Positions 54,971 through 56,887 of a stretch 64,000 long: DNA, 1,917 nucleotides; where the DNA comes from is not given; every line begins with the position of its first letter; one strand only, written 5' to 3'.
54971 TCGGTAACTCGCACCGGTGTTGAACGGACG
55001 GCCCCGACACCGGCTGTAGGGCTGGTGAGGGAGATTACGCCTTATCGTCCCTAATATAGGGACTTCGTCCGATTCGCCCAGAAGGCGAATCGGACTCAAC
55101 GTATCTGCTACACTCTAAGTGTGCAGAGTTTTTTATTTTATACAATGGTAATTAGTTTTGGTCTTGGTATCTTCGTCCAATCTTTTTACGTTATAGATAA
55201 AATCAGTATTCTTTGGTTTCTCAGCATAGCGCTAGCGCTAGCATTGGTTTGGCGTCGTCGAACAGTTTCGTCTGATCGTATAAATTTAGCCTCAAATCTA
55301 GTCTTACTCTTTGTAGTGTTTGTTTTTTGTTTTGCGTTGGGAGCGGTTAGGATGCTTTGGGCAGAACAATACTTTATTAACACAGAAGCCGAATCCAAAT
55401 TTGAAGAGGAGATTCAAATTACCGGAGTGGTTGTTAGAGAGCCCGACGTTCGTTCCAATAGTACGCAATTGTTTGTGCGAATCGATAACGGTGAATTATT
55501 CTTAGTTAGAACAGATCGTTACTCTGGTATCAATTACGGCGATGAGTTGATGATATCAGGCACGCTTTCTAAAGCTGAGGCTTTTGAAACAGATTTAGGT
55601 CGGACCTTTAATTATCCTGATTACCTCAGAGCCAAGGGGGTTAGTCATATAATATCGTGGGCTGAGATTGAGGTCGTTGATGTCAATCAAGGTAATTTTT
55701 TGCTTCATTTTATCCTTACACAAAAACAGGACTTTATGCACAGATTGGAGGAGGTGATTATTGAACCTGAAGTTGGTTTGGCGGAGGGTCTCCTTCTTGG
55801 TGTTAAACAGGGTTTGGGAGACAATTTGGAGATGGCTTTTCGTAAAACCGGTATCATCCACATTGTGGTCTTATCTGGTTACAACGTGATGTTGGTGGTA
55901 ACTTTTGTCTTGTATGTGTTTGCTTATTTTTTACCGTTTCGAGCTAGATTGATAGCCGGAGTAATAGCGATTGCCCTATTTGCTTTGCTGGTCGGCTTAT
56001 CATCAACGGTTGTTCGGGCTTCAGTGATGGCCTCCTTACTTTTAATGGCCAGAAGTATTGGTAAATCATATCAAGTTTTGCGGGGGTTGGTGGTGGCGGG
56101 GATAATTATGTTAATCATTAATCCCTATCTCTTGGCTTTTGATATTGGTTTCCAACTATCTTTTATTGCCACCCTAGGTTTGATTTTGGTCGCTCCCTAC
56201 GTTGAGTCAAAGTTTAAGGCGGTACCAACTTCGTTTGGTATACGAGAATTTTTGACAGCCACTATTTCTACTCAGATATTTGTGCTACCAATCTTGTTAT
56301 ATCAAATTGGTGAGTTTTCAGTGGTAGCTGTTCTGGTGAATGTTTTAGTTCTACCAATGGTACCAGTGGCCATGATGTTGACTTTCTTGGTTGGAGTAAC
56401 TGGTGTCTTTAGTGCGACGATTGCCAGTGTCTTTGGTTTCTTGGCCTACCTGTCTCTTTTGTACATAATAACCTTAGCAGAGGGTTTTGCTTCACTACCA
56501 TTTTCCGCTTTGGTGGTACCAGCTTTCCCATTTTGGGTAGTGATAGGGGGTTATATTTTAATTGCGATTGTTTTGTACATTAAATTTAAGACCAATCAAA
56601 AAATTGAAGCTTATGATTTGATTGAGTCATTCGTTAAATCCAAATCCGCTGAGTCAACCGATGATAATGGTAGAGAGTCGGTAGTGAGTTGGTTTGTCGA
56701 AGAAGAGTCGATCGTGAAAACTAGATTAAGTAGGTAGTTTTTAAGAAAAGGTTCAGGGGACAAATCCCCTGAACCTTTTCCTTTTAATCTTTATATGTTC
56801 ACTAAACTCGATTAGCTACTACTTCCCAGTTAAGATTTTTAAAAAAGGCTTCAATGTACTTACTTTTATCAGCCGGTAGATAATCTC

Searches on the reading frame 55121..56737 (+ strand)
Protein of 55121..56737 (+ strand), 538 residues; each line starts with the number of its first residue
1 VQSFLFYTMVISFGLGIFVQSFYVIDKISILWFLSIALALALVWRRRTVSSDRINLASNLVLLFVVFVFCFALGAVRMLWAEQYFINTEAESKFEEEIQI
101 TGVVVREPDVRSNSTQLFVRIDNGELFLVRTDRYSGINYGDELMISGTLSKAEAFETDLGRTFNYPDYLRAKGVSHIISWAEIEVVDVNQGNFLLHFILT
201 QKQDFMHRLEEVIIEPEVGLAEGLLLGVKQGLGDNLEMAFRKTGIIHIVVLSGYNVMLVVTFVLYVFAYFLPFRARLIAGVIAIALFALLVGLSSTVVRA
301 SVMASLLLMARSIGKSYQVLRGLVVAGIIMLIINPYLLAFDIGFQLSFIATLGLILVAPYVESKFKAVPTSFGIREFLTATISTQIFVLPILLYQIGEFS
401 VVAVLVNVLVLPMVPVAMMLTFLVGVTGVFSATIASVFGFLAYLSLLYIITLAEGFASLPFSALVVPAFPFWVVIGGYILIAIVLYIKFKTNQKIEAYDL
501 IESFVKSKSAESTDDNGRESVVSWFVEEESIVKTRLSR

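Call 10: search_protein_families(library=pfam, proteins=[window:55121-56737:+], max_evalue=1)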
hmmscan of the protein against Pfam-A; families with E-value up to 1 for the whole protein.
window:55121-56737:+ (538 aa): 3 families
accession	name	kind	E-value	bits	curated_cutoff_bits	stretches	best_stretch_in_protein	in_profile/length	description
PF03772.21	Competence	-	8.3e-49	166.8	23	1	224-488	1-267/270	Competence protein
PF13567.11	DUF4131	-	1.2e-13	51.5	31.6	1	30-185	8-164/165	Domain of unknown function (DUF4131)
PF04674.17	Phi_1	-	0.19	11.5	25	1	474-529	8-60/276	Phosphate-induced protein 1 conserved region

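Call 11: find_related_loci(query=window:55121-56737:+, collection=genome_contigs, flank=4000)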
Query window:55121-56737:+ (538 aa) in genome_contigs; peptide patterns used: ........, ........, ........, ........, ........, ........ (x = any residue, [..] = any of these).
90 stretches matched a pattern; 21 encode a relative of the query (tblastn E <= 1e-3); 21 distinct loci.
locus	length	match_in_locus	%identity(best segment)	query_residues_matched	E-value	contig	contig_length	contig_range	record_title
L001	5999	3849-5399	53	5-537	1e-166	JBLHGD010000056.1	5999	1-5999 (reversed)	MAG: Candidatus Azotimanducaceae bacterium isolate 3300054976_96 Ga0535667_0031458, whole genome shotgun sequence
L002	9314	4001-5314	50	73-512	1e-133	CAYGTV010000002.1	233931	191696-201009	MAG TPA_asm: uncultured Candidatus Saccharibacteria bacterium isolate ERP117304_co2_145 genome assembly, contig: NODE_50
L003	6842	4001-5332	48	68-515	6e-121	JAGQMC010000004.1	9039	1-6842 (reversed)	MAG: Candidatus Kaiserbacteria bacterium isolate HKST-UBA32 k127_355492, whole genome shotgun sequence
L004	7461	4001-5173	29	99-498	8e-31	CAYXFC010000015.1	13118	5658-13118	MAG TPA_asm: uncultured Pseudomonadales bacterium isolate binchicken_co387_139 genome assembly, contig: NODE_5875_length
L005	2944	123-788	30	219-422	2e-27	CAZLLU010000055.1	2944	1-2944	MAG TPA_asm: uncultured Candidatus Peribacteria bacterium isolate SRP192927_co4_385 genome assembly, contig: NODE_106053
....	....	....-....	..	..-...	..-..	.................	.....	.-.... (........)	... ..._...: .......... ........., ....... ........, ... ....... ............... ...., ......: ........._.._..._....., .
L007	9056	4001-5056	27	85-412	2e-25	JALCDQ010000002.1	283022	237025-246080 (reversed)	MAG: Prevotella sp. isolate UW_TS_PREV2_1 Ga0455801_000002, whole genome shotgun sequence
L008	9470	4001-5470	25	14-486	7e-26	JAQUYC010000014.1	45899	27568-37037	MAG: Eubacteriales bacterium isolate STD2_228 NODE_2686_length_45899_cov_5.902779_Sandtown_D2, whole genome shotgun sequ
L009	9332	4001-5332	25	14-427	1e-24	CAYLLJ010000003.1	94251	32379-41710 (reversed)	MAG TPA_asm: uncultured Oscillospiraceae bacterium isolate SRP239243_co2_81 genome assembly, contig: NODE_219_length_942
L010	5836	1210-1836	35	240-423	2e-24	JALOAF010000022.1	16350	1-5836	MAG: Candidatus Absconditabacterales bacterium isolate SO_2017_LW2 bin 139 scaffold_7823_c1_LW138R_2017, whole genome sh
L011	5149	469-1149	30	219-422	3e-24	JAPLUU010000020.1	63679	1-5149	MAG: candidate division SR1 bacterium isolate LacPavin_0818_WC55_MAG_33_9 LacPavin_0818_WC55_scaffold_416741, whole geno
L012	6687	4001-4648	30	219-422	2e-23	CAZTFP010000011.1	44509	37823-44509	MAG TPA_asm: uncultured Candidatus Peribacteria bacterium isolate SRP142039_co2_97 genome assembly, contig: NODE_253_len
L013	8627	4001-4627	31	219-422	4e-23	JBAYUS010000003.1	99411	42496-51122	MAG: Candidatus Absconditabacterales bacterium isolate SO_2016_LW3_40 scaffold00307_LW162_2016, whole genome shotgun seq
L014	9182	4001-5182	26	98-483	2e-28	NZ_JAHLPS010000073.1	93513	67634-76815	Caproiciproducens sp. MSJ-32 M.32_ctg000030, whole genome shotgun sequence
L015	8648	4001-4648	31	223-423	1e-21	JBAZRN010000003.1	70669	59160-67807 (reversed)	MAG: Candidatus Absconditabacterales bacterium isolate SO_2017_GW1_149 NODE_2198_length_70669_cov_1.215092_OW334_2017, w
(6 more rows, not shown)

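Call 20: find_homologous_proteins(query=window:55121-56737:+, max_evalue=1e-30)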
Query window:55121-56737:+ (538 aa): 2681 proteins with E <= 1e-30 among 8000 candidates; the best 120 are listed.
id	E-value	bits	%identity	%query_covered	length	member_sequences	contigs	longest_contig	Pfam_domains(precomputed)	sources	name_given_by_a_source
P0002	0.0e+0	1111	100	99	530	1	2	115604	PF13567.12,PF03772.22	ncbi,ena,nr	ncbi:ComEC/Rec2 family competence protein [Candidatus Kaiserbacteria bacterium]|nr:ComEC/Rec2 family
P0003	5.2e-170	585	54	99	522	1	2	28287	PF13567.12,PF03772.22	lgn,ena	-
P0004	2.4e-169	583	55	100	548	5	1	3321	PF13567.12,PF03772.22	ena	-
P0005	3.2e-168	579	54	100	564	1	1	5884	PF13567.12,PF03772.22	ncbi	-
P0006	5.9e-168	578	55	100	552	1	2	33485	PF13567.12,PF03772.22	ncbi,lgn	-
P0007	3.3e-167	576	57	90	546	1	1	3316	PF13567.12,PF03772.22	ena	-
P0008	2.2e-165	570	53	99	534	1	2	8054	PF13567.12,PF03772.22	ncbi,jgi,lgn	ncbi:MAG: competence protein ComEC [Candidatus Azotimanducaceae bacterium]|jgi:competence protein Co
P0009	1.1e-162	561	54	95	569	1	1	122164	PF13567.12,PF03772.22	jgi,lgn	jgi:competence protein ComEC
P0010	1.4e-162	560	54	97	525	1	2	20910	PF13567.12,PF03772.22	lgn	-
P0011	3.2e-162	559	56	92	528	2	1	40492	PF13567.12,PF03772.22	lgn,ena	-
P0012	3.0e-161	556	52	100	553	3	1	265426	PF13567.12,PF03772.22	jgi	jgi:competence protein ComEC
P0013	3.9e-160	552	52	100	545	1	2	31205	PF13567.12,PF03772.22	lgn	-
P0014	9.2e-157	541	54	96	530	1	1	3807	PF13567.12,PF03772.22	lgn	-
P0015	3.8e-156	539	51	100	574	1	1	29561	PF13567.12,PF03772.22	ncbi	-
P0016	6.6e-156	538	54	92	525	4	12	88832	PF13567.12,PF03772.22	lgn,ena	-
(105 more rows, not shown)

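Call 29: find_encoding_contigs(protein=P0011, flank=3500, max_places=2)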
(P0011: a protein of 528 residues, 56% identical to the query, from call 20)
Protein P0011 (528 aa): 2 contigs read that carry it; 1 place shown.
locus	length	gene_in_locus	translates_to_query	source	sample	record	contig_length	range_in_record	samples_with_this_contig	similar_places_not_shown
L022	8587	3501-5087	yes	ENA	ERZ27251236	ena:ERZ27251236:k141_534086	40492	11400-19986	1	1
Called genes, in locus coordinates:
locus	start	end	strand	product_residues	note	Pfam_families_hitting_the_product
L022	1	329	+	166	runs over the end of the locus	PF04073:tRNA_edit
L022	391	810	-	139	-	PF11969:DcpS_C (weak), PF01230:HIT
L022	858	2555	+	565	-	PF01368:DHH, PF02272:DHHA1, PF17768:RecJ_OB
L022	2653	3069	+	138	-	PF00075:RNase_H, PF13456:RVT_3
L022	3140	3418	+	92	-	PF04325:DUF465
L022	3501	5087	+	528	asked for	PF13567:DUF4131, PF03772:Competence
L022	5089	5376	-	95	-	-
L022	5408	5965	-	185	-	PF02777:Sod_Fe_C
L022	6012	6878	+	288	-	PF00753:Lactamase_B, PF12706:Lactamase_B_2 (weak)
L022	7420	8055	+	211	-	PF02163:Peptidase_M50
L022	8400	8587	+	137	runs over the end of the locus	PF00164:Ribosom_S12_S23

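Call 30: find_encoding_contigs(protein=P0006, flank=3500, max_places=2)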
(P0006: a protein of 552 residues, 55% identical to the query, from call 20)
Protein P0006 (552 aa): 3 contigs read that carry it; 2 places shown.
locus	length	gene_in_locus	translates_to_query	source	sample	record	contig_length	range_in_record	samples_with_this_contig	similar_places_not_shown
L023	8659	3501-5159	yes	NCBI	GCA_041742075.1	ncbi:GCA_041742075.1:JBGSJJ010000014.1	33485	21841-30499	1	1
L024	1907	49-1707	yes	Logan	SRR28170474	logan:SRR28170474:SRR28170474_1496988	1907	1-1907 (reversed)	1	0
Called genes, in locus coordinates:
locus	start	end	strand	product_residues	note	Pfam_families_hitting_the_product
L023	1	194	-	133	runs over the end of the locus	PF11969:DcpS_C, PF01230:HIT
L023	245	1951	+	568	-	PF01368:DHH, PF02272:DHHA1, PF17768:RecJ_OB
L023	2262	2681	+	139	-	PF00075:RNase_H, PF13456:RVT_3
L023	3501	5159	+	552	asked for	PF13567:DUF4131, PF03772:Competence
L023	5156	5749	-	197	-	PF02777:Sod_Fe_C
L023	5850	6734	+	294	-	PF00753:Lactamase_B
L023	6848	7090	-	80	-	PF00830:Ribosomal_L28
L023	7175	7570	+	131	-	-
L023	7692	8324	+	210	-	PF02163:Peptidase_M50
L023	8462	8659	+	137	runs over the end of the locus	PF00164:Ribosom_S12_S23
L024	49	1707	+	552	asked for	PF13567:DUF4131, PF03772:Competence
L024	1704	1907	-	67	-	?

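Call 31: find_encoding_contigs(protein=P0003, flank=3500, max_places=2)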
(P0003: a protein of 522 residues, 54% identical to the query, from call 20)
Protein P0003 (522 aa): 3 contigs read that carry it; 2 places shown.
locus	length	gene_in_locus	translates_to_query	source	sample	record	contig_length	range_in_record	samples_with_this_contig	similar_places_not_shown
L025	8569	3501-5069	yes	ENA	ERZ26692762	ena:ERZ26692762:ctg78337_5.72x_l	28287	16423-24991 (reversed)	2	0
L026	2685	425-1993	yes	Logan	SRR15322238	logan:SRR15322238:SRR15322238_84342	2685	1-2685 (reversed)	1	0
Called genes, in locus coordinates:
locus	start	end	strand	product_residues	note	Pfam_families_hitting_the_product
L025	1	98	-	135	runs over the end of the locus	PF11969:DcpS_C, PF01230:HIT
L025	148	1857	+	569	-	PF01368:DHH, PF02272:DHHA1, PF17768:RecJ_OB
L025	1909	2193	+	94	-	-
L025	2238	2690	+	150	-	PF00075:RNase_H, PF13456:RVT_3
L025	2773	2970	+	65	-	PF04325:DUF465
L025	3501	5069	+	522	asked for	PF13567:DUF4131, PF03772:Competence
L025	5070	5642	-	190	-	PF00081:Sod_Fe_N (weak), PF02777:Sod_Fe_C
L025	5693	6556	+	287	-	PF00753:Lactamase_B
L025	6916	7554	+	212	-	PF02163:Peptidase_M50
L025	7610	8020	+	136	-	PF00164:Ribosom_S12_S23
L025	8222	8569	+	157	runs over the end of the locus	PF00177:Ribosomal_S7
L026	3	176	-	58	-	?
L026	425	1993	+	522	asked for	PF13567:DUF4131, PF03772:Competence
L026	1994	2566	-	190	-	PF00081:Sod_Fe_N (weak), PF02777:Sod_Fe_C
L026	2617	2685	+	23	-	?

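Call 32: find_encoding_contigs(protein=P0009, flank=3500, max_places=2)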
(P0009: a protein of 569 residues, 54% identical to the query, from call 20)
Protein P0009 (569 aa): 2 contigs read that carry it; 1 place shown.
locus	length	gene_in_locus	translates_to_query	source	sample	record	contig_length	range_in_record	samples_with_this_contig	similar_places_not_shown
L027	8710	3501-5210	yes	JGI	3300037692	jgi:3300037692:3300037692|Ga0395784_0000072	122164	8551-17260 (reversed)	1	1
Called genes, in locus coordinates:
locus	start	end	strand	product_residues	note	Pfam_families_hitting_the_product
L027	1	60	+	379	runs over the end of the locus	PF00162:PGK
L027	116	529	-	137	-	PF11969:DcpS_C, PF01230:HIT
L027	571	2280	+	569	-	PF01368:DHH, PF02272:DHHA1, PF17768:RecJ_OB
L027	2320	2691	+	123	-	-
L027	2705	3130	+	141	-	PF00075:RNase_H, PF13456:RVT_3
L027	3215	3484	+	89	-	-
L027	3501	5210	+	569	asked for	PF13567:DUF4131, PF03772:Competence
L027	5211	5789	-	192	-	PF00081:Sod_Fe_N (faint), PF02777:Sod_Fe_C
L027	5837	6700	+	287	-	PF00753:Lactamase_B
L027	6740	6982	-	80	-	PF00830:Ribosomal_L28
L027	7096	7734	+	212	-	PF02163:Peptidase_M50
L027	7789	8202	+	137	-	PF00164:Ribosom_S12_S23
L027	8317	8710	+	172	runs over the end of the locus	PF00177:Ribosomal_S7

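Call 51: find_related_loci(query=A2, collection=metagenome_contigs, flank=2500)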
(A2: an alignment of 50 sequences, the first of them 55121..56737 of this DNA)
Query A2 (538 aa) in metagenome_contigs; peptide patterns used: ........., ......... (x = any residue, [..] = any of these).
600 stretches matched a pattern (row limit reached: there are more); 585 encode a relative of the query (tblastn E <= 1e-3); the best 80 are kept; 80 distinct loci.
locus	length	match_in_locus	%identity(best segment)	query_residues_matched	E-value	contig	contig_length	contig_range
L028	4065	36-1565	49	1-538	2e-162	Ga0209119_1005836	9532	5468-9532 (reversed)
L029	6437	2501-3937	52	1-486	3e-140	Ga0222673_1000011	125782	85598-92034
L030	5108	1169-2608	50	1-493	1e-140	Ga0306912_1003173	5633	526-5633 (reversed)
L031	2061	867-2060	54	1-404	5e-144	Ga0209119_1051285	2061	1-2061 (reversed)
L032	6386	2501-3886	51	3-471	9e-133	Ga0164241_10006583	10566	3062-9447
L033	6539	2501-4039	46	1-519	3e-130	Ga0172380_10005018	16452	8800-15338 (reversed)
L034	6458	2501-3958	49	1-492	2e-130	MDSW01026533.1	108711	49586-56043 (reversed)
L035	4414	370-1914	47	6-530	3e-130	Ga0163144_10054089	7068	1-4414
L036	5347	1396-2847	50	1-490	3e-130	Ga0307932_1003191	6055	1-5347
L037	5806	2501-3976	51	1-497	4e-128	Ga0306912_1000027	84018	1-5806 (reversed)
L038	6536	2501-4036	45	1-520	1e-126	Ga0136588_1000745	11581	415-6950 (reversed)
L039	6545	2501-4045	46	6-530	5e-125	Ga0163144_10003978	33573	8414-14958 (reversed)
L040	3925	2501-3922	47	1-475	2e-123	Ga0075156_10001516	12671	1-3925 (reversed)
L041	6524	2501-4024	42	1-530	2e-123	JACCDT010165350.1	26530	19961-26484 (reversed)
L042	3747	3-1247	50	107-521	4e-123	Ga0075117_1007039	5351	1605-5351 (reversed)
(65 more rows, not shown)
